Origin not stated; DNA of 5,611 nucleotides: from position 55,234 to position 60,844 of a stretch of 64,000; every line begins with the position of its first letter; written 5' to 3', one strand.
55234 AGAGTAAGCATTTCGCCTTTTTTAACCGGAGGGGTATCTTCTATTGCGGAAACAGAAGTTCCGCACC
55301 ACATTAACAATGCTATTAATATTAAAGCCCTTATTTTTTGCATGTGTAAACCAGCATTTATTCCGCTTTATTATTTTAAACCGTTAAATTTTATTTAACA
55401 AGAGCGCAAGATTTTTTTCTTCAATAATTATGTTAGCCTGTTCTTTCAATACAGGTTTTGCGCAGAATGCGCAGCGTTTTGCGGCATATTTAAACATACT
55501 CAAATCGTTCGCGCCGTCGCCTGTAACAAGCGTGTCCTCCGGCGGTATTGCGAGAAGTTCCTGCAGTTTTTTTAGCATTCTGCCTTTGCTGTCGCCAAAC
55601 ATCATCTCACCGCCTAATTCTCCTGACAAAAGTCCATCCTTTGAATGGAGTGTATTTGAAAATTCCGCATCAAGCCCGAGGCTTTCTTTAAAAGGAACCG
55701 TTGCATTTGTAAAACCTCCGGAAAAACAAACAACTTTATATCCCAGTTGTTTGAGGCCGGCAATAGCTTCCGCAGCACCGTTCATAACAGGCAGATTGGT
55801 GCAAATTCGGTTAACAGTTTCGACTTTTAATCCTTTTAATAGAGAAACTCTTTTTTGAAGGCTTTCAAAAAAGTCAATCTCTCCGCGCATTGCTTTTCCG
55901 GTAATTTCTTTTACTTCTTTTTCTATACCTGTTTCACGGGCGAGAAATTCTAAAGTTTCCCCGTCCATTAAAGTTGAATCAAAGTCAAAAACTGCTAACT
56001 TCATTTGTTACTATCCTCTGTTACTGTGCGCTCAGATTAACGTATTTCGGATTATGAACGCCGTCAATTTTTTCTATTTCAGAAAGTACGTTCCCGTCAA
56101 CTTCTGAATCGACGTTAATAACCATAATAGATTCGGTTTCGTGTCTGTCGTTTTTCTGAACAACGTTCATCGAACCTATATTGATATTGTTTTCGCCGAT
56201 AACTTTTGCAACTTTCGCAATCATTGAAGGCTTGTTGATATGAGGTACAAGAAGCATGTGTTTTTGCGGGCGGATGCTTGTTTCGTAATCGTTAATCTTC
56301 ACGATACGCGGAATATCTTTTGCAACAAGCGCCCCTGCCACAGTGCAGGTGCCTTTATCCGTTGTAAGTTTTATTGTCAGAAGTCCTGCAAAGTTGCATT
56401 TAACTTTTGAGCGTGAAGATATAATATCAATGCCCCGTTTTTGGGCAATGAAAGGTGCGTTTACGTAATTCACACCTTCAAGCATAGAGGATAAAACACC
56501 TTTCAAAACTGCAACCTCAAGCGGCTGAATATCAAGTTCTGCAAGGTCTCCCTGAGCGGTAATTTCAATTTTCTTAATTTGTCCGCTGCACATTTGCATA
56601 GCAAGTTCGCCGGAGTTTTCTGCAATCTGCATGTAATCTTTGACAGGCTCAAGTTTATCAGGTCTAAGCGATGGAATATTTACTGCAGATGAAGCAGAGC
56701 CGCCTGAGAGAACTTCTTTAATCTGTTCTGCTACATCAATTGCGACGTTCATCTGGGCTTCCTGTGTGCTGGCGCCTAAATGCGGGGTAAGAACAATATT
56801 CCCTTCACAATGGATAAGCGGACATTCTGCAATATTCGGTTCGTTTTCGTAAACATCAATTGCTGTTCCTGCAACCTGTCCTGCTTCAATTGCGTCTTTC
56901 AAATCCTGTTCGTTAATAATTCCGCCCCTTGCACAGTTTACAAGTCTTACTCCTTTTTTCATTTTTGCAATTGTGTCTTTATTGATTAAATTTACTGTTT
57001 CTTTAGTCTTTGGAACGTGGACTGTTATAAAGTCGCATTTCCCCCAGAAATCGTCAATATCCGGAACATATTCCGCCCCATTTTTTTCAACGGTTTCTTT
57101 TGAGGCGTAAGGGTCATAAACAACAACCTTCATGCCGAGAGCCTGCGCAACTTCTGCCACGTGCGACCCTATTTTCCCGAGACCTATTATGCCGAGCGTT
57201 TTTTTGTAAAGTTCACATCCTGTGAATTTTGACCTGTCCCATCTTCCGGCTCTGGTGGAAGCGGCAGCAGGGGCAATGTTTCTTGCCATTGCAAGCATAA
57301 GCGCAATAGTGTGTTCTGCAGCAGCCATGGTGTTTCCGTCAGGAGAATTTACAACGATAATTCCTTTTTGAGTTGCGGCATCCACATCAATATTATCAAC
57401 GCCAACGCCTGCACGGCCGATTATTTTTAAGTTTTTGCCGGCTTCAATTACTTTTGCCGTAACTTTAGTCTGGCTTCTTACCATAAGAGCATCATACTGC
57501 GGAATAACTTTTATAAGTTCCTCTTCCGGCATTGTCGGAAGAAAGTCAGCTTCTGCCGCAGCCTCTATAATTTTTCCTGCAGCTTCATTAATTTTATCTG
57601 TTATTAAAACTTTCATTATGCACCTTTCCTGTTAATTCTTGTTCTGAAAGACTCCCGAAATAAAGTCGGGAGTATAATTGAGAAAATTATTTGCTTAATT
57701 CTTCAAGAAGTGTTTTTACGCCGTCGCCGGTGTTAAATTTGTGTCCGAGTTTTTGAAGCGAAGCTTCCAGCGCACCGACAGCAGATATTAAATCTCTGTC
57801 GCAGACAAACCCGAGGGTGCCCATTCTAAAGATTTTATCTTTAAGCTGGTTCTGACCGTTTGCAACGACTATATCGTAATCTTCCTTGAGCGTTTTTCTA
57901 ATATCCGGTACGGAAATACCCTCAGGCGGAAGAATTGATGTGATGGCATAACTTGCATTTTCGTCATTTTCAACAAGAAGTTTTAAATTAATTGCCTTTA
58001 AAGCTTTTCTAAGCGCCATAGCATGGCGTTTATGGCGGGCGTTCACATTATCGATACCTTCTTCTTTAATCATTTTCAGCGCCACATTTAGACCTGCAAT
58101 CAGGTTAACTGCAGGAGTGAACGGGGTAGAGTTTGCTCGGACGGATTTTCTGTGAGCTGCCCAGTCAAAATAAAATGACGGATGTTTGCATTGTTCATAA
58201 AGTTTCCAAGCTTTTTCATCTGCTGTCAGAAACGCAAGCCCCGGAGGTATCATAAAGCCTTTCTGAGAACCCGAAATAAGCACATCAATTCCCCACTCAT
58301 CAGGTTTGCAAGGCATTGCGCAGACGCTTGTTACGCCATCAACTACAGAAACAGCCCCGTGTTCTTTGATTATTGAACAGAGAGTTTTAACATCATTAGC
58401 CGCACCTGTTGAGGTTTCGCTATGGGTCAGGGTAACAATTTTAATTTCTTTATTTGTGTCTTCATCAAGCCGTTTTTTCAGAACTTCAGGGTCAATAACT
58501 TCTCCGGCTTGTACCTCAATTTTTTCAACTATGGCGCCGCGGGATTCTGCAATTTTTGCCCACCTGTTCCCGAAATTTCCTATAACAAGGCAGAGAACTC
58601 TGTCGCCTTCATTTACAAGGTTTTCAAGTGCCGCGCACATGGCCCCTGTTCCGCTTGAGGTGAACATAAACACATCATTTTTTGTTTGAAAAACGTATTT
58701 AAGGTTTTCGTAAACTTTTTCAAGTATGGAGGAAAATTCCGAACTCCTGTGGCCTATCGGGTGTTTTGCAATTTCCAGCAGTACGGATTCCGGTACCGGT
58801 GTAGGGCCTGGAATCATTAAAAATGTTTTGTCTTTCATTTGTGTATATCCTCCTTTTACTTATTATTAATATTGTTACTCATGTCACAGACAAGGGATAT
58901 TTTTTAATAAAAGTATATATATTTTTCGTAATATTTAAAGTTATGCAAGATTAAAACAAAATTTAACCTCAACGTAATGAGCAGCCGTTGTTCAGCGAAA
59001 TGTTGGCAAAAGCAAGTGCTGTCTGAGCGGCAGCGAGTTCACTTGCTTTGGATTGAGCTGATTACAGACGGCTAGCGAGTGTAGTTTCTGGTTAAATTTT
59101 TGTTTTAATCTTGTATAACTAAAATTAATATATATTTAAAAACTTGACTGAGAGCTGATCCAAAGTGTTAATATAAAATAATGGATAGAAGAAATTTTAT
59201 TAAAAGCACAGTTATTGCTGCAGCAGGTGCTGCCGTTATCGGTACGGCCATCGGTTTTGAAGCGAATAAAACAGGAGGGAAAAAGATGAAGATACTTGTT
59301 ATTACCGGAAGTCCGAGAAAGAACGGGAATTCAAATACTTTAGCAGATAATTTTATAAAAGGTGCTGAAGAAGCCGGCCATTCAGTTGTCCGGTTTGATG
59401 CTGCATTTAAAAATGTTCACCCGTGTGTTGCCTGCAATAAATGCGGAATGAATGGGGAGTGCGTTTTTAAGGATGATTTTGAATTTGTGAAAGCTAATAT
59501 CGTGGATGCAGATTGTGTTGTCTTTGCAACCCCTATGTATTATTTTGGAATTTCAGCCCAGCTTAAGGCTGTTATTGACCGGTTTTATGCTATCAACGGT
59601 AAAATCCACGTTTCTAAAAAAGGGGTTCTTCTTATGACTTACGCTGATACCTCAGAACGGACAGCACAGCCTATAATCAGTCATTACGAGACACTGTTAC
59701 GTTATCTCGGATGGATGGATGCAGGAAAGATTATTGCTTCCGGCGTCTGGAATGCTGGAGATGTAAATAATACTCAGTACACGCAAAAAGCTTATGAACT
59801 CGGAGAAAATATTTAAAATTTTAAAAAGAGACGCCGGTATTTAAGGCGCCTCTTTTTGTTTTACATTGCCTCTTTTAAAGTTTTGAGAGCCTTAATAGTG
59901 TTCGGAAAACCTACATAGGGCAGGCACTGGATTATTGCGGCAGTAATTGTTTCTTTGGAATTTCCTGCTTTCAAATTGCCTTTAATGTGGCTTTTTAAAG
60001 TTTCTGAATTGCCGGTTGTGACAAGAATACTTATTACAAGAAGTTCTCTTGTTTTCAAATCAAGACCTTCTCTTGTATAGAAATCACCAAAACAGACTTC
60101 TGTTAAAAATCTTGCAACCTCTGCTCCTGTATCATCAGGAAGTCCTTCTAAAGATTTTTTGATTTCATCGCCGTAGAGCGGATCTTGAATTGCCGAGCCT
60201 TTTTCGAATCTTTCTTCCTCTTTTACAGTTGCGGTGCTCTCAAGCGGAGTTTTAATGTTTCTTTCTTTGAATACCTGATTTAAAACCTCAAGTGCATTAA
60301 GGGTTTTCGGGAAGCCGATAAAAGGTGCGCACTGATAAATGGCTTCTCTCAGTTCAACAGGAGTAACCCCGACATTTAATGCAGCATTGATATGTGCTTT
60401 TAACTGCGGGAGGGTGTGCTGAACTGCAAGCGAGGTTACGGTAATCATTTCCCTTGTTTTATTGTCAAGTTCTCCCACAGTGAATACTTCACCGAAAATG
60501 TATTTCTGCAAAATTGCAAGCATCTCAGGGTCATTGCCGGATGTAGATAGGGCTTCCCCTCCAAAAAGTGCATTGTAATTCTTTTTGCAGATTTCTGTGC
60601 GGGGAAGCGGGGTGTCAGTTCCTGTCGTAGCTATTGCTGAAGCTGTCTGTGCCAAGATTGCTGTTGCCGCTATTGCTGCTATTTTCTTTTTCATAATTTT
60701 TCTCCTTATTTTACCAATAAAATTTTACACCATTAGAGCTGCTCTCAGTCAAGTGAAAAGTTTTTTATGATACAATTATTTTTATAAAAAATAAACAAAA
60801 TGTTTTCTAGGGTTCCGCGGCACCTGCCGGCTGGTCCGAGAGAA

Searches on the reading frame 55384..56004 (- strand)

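Call 29: search_protein_families(library=pfam, proteins=[window:55384-56004:-], max_evalue=0.00001)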
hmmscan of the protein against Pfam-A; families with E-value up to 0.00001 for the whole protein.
window:55384-56004:- (206 aa): 3 families
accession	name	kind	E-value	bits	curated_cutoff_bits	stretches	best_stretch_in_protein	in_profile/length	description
PF00702.32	Hydrolase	-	3.2e-25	90.1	26.4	1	1-174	1-190/191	haloacid dehalogenase-like hydrolase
PF12710.13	HAD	-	3e-19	70.6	27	1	4-172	1-189/189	haloacid dehalogenase-like hydrolase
PF08282.18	Hydrolase_3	-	9.1e-11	42.4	20.9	1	137-198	185-247/255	haloacid dehalogenase-like hydrolase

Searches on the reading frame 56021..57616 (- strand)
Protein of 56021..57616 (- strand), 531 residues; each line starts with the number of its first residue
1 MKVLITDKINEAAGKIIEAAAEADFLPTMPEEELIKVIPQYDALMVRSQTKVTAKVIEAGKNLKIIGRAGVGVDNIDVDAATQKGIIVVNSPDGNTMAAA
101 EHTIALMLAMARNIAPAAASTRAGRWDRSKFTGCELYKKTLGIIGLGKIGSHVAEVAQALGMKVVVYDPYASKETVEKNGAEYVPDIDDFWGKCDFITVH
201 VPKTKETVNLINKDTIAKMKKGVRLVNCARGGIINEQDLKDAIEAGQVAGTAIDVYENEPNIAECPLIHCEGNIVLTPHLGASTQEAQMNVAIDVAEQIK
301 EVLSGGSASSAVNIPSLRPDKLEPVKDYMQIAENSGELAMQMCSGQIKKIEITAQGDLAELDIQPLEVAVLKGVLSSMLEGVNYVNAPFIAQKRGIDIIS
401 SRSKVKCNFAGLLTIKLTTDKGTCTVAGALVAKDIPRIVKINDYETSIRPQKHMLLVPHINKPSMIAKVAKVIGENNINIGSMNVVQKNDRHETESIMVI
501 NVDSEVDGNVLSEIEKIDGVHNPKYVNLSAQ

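Call 29: search_protein_families(library=pfam, proteins=[window:56021-57616:-], max_evalue=0.00001)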
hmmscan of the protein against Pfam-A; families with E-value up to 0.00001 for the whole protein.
window:56021-57616:- (531 aa): 6 families
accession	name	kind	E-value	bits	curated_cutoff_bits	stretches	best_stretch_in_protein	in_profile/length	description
PF02826.25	2-Hacid_dh_C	-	4.4e-60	202.5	25.1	1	104-281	1-178/178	D-isomer specific 2-hydroxyacid dehydrogenase, NAD binding domain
PF00389.36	2-Hacid_dh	-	2.3e-40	137.8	24.6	1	3-313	1-134/134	D-isomer specific 2-hydroxyacid dehydrogenase, catalytic domain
PF19304.4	PGDH_inter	-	7.2e-34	116.9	27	1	325-442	2-119/119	D-3-phosphoglycerate dehydrogenase intervening domain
PF03446.21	NAD_binding_2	-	2.9e-09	37.6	21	1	141-245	2-109/161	NAD binding domain of 6-phosphogluconate dehydrogenase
PF01842.31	ACT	-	3.5e-07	30.3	27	1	461-518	9-65/66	ACT domain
PF22629.2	ACT_AHAS_ss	-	8.7e-06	26.3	27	0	456-521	2-66/67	AHAS small subunit-like ACT domain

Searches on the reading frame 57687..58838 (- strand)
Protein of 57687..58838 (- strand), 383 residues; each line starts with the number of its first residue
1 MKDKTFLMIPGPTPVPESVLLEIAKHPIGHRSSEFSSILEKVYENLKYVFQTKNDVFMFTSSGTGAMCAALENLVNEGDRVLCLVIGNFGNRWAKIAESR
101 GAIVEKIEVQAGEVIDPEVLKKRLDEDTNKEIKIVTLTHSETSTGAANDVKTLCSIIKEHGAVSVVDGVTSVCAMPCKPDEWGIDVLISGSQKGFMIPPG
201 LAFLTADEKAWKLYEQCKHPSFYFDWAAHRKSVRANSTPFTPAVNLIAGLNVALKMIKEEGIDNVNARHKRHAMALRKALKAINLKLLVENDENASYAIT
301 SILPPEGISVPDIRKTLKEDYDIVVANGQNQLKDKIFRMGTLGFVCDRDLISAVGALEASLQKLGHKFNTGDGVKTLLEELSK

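Call 29: search_protein_families(library=pfam, proteins=[window:57687-58838:-], max_evalue=0.00001)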
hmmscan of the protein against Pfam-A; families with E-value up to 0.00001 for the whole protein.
window:57687-58838:- (383 aa): 4 families
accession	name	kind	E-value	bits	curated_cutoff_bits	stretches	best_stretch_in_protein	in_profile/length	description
PF00266.25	Aminotran_5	-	2.3e-38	132.6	21.5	1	23-330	19-340/371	Aminotransferase class-V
PF01212.27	Beta_elim_lyase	-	3.4e-06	27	27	1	25-240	20-215/288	Beta-eliminating lyase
PF01053.26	Cys_Met_Meta_PP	-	3.4e-06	26.3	27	1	58-190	71-195/381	Cys/Met metabolism PLP-dependent enzyme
PF00155.27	Aminotran_1_2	-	3.8e-06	26.8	19.7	0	47-288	58-298/361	Aminotransferase class I and II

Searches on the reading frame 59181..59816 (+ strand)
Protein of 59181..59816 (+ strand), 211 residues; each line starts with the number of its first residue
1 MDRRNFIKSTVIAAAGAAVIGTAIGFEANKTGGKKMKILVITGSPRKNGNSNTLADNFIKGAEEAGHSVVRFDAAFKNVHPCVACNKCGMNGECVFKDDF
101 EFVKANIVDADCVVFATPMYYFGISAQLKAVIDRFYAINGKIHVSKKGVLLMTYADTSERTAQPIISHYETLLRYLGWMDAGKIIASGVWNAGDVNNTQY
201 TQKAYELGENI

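Call 29: search_protein_families(library=pfam, proteins=[window:59181-59816:+], max_evalue=0.00001)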
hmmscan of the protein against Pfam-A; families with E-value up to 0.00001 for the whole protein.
window:59181-59816:+ (211 aa): 2 families
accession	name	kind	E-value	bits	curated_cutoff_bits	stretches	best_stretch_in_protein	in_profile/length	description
PF03358.20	FMN_red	-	2.4e-24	86.1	24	1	36-181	1-140/152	NADPH-dependent FMN reductase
PF02525.22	Flavodoxin_2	-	4.4e-17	62.9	27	1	36-190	1-179/198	Flavodoxin-like fold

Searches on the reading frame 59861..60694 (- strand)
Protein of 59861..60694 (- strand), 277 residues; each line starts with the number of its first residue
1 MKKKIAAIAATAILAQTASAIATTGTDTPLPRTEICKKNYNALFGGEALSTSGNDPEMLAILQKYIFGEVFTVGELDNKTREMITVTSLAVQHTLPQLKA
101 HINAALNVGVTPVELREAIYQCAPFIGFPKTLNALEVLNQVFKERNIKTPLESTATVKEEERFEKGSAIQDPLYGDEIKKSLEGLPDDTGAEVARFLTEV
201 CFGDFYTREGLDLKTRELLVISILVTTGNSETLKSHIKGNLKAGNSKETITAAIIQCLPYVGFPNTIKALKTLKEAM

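Call 29: search_protein_families(library=pfam, proteins=[window:59861-60694:-], max_evalue=0.00001)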
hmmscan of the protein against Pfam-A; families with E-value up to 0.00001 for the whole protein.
window:59861-60694:- (277 aa): 1 family
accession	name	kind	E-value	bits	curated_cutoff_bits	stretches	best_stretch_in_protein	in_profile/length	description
PF02627.25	CMD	-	7.8e-40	135.2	23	2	56-139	1-83/84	Carboxymuconolactone decarboxylase family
